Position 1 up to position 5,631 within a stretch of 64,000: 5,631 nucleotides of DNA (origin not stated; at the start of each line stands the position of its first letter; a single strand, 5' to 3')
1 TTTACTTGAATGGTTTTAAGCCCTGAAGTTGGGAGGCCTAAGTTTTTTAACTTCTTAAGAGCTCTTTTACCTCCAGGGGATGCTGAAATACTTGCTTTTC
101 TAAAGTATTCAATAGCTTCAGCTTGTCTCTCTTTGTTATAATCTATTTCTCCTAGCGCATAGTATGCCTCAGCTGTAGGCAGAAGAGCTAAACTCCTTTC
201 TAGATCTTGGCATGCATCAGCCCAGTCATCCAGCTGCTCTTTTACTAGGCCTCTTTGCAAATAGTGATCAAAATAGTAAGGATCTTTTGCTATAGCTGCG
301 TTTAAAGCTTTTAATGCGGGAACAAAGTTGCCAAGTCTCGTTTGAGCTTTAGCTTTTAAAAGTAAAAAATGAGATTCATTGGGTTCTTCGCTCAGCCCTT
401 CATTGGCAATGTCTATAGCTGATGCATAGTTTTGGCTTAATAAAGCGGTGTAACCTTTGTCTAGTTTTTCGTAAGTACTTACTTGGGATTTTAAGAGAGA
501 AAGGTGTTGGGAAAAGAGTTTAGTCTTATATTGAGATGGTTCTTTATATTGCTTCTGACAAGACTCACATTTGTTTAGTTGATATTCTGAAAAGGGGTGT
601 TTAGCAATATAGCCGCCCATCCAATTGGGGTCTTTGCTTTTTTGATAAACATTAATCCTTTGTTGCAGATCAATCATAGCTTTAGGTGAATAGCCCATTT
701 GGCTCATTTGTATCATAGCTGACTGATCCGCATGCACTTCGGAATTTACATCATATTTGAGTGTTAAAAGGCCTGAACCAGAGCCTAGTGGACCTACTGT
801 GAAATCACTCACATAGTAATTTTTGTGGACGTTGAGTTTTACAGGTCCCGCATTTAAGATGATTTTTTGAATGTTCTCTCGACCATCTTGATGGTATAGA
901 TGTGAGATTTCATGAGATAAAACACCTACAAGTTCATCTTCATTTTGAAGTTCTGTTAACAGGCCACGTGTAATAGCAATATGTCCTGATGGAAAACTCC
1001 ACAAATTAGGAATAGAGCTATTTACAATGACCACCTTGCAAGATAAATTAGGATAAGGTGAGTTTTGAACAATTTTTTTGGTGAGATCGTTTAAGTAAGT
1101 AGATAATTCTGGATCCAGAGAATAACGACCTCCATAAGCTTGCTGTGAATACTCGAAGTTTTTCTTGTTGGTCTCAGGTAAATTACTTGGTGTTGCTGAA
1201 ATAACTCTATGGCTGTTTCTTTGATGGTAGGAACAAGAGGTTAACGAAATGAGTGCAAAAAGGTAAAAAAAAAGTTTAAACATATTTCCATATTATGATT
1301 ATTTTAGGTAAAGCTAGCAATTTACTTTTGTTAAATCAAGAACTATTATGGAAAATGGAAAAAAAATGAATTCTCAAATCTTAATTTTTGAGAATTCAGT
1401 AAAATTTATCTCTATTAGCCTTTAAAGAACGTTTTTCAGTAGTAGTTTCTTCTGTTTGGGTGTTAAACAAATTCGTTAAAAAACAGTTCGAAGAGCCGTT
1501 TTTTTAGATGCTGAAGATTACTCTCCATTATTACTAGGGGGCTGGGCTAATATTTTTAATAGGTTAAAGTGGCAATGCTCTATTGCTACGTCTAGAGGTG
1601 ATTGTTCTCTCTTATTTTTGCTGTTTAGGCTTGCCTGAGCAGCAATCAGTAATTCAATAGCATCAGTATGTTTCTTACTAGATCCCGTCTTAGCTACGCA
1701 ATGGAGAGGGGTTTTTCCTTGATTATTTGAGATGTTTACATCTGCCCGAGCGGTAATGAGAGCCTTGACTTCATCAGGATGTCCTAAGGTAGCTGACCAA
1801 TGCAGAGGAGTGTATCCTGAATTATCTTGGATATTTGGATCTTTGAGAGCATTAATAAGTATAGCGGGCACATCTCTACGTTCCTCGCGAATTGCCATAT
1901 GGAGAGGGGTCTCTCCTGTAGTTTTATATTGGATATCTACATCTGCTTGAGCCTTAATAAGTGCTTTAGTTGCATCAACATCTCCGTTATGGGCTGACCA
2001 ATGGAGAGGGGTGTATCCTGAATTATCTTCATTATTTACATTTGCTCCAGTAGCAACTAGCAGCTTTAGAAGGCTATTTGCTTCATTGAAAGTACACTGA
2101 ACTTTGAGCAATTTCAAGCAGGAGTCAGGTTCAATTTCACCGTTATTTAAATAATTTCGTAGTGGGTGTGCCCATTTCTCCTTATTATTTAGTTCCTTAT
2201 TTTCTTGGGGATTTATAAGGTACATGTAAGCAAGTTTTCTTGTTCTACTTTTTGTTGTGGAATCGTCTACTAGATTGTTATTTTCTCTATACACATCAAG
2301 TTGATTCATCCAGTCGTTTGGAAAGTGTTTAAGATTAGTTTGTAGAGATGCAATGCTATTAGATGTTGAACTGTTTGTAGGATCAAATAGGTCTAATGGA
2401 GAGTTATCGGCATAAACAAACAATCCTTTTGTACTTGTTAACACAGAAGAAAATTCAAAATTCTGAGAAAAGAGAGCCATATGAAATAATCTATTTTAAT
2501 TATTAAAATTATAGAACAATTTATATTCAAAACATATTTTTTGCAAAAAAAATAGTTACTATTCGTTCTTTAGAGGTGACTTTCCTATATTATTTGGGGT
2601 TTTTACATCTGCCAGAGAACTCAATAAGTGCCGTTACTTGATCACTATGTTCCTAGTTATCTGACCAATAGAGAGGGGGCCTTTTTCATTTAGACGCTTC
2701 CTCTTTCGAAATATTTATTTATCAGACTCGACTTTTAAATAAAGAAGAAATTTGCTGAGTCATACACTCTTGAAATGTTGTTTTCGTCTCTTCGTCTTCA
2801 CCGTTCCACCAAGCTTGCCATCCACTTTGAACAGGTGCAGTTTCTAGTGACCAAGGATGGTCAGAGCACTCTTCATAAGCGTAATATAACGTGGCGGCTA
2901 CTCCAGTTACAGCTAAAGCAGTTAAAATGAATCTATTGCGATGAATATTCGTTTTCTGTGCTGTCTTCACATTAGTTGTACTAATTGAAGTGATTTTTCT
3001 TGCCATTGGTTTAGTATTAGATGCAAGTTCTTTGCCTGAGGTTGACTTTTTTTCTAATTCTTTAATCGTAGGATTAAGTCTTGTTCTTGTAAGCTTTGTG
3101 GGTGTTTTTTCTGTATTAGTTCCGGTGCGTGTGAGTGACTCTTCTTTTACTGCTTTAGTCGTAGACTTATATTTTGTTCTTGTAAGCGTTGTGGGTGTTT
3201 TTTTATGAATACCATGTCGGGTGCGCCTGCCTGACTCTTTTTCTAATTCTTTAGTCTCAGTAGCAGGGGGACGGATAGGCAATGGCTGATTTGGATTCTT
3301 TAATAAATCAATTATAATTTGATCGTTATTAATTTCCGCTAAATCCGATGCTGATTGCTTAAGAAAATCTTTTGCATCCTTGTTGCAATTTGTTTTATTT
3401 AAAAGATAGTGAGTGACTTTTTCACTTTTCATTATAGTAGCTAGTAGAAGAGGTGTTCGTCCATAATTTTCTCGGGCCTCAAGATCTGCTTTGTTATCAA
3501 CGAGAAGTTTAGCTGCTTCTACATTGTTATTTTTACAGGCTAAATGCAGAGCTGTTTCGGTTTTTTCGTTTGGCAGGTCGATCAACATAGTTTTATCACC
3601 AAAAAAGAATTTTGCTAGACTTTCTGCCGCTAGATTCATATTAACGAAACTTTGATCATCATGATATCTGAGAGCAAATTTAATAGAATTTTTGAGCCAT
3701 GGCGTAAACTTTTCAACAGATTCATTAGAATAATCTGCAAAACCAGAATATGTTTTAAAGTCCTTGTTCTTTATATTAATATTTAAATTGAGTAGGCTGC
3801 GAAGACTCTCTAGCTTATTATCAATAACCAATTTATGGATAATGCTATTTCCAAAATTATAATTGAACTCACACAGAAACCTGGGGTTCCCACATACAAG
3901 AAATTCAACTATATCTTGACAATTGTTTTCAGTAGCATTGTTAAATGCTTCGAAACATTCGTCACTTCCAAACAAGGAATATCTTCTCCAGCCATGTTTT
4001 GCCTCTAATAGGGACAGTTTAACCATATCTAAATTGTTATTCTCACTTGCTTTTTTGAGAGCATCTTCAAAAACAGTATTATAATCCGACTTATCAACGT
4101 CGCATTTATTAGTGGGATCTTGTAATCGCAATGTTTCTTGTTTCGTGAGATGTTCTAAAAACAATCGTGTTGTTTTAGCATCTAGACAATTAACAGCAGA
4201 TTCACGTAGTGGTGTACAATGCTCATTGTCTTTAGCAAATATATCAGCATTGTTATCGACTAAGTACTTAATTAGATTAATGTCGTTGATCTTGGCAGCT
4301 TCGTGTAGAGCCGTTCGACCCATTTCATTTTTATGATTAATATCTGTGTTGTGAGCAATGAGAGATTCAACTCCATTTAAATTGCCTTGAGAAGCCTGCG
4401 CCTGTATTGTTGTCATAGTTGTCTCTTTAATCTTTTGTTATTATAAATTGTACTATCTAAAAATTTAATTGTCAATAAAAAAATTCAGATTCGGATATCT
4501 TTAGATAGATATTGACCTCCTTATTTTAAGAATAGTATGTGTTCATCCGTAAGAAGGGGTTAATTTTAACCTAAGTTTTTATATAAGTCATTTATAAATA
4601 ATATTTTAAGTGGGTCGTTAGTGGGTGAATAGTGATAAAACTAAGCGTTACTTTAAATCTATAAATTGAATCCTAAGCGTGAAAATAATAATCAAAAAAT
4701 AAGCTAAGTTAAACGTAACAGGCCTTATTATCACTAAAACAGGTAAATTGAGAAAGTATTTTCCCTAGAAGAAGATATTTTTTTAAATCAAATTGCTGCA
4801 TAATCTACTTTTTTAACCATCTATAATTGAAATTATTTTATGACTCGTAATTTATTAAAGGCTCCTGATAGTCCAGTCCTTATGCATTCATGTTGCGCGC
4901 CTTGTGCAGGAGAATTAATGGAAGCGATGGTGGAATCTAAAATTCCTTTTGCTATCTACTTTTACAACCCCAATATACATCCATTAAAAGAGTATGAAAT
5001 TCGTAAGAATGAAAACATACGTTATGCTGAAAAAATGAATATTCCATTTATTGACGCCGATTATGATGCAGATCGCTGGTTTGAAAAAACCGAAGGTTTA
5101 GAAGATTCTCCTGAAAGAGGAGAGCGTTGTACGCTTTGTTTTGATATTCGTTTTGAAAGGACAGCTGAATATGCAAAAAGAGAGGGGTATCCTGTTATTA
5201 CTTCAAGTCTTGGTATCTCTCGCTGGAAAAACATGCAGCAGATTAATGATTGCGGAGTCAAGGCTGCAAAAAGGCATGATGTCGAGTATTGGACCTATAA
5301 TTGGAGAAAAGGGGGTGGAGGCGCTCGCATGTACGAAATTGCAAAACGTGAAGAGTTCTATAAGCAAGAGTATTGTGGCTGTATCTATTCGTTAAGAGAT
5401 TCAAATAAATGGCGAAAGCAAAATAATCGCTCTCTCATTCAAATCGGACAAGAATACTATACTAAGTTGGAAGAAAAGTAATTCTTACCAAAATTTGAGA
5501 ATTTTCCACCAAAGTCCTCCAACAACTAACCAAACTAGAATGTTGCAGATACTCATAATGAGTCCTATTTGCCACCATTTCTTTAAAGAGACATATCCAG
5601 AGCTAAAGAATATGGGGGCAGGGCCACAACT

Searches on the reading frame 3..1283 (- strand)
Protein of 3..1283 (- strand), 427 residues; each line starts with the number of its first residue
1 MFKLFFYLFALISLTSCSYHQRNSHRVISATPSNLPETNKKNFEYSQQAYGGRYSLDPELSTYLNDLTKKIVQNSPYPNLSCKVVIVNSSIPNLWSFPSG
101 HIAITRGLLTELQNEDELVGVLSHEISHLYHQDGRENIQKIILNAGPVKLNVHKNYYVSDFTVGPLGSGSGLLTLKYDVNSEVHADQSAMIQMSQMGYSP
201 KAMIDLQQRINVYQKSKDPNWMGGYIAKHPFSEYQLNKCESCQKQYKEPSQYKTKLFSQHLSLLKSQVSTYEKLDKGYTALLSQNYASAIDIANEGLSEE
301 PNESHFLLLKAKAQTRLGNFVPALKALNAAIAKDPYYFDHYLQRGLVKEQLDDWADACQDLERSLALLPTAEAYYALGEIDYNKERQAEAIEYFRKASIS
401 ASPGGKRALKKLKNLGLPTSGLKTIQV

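Call 22: search_protein_families(library=pfam, proteins=[window:3-1283:-], max_evalue=0.00001)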
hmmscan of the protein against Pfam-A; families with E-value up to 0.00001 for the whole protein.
window:3-1283:- (427 aa): 5 families
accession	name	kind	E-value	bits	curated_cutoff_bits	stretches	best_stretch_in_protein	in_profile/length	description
PF01435.24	Peptidase_M48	-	3.2e-18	66.7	20.3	1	62-233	5-176/186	Peptidase family M48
PF07719.23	TPR_2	-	1.6e-10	40.7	27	0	371-397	1-27/34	Tetratricopeptide repeat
PF13432.12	TPR_16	-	1.9e-09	38.2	32.7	0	343-398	2-58/65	Tetratricopeptide repeat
PF13371.12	TPR_9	-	1.1e-07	32.2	35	0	341-374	32-65/73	Tetratricopeptide repeat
PF13428.12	TPR_14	-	5.3e-07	30.1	23.5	0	307-344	4-41/44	Tetratricopeptide repeat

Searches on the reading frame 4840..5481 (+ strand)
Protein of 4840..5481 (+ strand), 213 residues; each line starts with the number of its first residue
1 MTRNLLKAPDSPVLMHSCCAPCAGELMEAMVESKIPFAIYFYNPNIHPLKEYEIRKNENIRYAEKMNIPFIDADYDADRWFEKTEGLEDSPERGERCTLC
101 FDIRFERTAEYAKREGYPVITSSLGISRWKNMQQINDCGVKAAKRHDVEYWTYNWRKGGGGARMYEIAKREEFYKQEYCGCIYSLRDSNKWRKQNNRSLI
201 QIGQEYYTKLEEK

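Call 22: search_protein_families(library=pfam, proteins=[window:4840-5481:+], max_evalue=0.00001)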
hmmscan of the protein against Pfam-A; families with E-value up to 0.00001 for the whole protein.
window:4840-5481:+ (213 aa): 1 family
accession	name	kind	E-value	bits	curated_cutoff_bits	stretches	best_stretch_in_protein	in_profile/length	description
PF02677.20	QueH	-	1.8e-64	217.5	23.5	1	13-186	1-174/175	Epoxyqueuosine reductase QueH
